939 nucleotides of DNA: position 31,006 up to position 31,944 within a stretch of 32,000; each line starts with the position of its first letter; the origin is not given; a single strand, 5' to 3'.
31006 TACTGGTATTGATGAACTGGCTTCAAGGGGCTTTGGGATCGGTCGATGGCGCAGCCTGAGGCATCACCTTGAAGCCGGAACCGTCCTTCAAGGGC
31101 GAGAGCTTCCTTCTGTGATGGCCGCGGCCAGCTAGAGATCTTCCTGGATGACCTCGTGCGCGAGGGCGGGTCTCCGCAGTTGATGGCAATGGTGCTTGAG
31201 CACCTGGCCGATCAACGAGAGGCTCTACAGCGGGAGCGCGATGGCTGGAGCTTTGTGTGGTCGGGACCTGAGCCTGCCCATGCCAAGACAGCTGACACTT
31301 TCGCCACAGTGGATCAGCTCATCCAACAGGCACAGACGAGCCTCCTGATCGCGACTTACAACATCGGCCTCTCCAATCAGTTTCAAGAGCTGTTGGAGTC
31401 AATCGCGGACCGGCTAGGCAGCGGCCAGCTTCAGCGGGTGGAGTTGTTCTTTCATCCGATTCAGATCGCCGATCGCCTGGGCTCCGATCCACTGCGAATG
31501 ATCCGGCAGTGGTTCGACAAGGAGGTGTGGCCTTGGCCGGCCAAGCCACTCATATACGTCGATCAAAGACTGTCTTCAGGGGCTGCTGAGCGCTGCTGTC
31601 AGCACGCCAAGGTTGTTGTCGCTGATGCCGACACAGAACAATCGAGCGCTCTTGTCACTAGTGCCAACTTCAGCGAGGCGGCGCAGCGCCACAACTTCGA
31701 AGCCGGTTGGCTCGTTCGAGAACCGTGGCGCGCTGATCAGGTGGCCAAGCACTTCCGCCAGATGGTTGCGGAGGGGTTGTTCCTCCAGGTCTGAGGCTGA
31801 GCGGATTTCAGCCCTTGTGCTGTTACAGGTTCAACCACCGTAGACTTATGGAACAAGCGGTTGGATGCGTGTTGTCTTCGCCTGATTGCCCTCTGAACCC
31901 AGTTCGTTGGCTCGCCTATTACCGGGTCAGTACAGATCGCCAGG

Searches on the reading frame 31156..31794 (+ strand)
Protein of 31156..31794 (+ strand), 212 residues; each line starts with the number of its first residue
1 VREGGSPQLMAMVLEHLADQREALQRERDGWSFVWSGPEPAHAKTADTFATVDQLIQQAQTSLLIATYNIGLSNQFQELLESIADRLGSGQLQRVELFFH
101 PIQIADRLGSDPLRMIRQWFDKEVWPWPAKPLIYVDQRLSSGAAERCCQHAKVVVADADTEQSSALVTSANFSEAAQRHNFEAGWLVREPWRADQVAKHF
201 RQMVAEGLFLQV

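Call 3: search_protein_families(library=pfam, proteins=[window:31156-31794:+], max_evalue=0.1)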
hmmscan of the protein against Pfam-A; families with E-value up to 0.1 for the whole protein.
window:31156-31794:+ (212 aa): 2 families
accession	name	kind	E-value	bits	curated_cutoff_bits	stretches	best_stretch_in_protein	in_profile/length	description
PF13091.12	PLDc_2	-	4.1e-09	36.8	27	1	54-203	3-131/132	PLD-like domain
PF09565.16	RE_NgoFVII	-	0.01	15.6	23.8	1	149-203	93-148/162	NgoFVII restriction endonuclease N-terminal PLD domain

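Call 4: search_protein_families(library=padloc, proteins=[window:31156-31794:+], max_evalue=0.1)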
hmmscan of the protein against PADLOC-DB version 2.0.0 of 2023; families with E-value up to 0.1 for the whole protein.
window:31156-31794:+ (212 aa): 26 families (the best 25 are shown)
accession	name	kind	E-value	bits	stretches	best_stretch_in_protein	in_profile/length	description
PDLC02613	DrmC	-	1.8e-135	448.3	1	1-212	50-261/262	DrmC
PDLC02587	DrmC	-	5.5e-38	128.5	1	3-210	56-262/267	DrmC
PDLC02607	DrmC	-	2e-19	67.9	1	12-206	77-256/265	DrmC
PDLC02588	DrmC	-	2.3e-19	68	1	10-209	68-249/256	DrmC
PDLC02595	DrmC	-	4.1e-19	67.4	1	11-210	80-265/269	DrmC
PDLC02597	DrmC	-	1.1e-17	62.8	1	30-207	79-235/242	DrmC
PDLC02585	DrmC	-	1.4e-16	58.9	1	8-209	67-250/253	DrmC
PDLC02616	DrmC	-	3.8e-15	54.1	2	148-210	164-222/224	DrmC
PDLC02612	DrmC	-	3e-14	51.1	1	143-210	168-231/235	DrmC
PDLC02606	DrmC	-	5.3e-13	47.1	1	26-208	13-178/182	DrmC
PDLC02591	DrmC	-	1.9e-12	44.9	1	31-205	95-252/260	DrmC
PDLC02609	DrmC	-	7.1e-12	43.8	1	32-203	82-232/241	DrmC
PDLC02605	DrmC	-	3.4e-10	38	2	138-209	198-265/270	DrmC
PDLC02589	DrmC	-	8.3e-09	33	1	29-210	91-260/264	DrmC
PDLC02614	DrmC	-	1.1e-08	33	1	149-199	101-146/153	DrmC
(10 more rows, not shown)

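Call 5: search_protein_families(library=ncbifam, proteins=[window:31156-31794:+], max_evalue=0.1)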
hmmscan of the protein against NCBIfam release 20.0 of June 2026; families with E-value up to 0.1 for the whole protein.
window:31156-31794:+ (212 aa): 3 families
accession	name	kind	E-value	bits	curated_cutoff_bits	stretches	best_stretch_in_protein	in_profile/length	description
NF038319.1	DISARM_DrmC_I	equivalog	2.3e-49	168.1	133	1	3-204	51-235/236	DISARM system phospholipase D-like protein DrmC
NF010492.0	PRK13912.1-3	equivalog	0.02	14.5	297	0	149-203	121-171/178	nuclease NucT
NF010490.0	PRK13912.1-1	equivalog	0.071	13.2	211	0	50-80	33-63/159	nuclease NucT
